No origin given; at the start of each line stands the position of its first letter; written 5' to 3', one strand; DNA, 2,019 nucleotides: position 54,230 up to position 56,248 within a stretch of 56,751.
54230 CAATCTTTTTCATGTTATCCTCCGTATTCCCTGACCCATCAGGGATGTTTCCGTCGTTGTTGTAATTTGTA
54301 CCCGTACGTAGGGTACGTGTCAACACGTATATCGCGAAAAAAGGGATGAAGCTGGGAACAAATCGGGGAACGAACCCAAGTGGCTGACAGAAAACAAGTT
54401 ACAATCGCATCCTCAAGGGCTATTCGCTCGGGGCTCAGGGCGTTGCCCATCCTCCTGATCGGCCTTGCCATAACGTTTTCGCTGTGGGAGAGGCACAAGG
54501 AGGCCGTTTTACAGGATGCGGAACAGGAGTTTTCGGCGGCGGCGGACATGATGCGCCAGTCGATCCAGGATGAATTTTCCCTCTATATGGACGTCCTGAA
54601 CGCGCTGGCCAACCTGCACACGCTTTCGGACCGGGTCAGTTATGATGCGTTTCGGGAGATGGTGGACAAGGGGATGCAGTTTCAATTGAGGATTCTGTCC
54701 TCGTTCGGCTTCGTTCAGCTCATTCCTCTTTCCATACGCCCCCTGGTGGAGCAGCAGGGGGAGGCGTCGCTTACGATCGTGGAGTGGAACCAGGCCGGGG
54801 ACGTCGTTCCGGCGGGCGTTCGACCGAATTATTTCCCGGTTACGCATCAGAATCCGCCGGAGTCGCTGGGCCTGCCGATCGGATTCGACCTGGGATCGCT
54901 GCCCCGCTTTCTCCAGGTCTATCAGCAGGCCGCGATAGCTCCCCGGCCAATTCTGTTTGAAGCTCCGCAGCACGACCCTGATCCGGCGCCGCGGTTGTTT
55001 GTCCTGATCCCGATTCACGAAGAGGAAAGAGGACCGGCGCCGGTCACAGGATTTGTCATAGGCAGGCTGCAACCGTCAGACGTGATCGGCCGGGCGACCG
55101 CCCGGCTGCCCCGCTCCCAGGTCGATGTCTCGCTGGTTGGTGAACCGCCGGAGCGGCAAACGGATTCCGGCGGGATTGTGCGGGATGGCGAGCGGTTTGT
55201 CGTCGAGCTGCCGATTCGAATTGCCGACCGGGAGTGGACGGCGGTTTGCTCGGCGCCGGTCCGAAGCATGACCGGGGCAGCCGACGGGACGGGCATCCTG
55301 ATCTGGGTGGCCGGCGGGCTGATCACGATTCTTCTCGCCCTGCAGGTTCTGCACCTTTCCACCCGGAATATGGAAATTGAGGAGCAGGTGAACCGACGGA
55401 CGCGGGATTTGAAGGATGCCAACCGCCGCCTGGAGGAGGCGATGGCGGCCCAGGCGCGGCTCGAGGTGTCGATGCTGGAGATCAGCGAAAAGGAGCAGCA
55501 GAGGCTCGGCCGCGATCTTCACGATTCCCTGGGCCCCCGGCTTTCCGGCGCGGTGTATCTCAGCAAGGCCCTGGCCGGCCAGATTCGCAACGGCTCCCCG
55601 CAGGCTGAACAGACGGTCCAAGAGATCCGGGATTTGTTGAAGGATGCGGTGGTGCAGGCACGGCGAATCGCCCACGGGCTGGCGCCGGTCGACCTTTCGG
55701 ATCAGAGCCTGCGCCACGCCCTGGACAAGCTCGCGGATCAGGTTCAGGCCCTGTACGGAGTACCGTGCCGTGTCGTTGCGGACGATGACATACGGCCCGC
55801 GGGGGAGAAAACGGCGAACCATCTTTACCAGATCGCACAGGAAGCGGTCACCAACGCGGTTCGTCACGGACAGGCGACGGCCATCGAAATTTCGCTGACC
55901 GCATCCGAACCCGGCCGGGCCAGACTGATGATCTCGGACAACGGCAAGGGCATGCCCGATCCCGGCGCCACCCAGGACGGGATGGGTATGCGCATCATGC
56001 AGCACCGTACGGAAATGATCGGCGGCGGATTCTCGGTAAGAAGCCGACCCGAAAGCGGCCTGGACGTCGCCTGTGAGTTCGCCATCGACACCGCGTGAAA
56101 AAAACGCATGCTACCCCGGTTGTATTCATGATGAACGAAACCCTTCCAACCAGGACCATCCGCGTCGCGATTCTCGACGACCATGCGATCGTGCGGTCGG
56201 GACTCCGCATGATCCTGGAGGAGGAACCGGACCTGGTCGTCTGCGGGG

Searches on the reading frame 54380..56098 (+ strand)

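Call 70: search_protein_families(library=pfam, proteins=[window:54380-56098:+], max_evalue=0.00001)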
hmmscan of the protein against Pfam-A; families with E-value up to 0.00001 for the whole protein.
window:54380-56098:+ (572 aa): 4 families
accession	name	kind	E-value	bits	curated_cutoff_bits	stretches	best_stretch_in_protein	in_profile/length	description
PF02518.31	HATPase_c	-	3.6e-14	53.6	26.4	1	479-566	3-106/111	Histidine kinase-, DNA gyrase B-, and HSP90-like ATPase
PF07730.19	HisKA_3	-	2.2e-13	51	24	1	372-439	1-68/68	Histidine kinase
PF03924.19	CHASE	-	8.2e-10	39.2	25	1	85-251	2-175/189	CHASE domain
PF13581.12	HATPase_c_2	-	1.2e-06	29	27.4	1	475-534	25-99/127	Histidine kinase-like ATPase domain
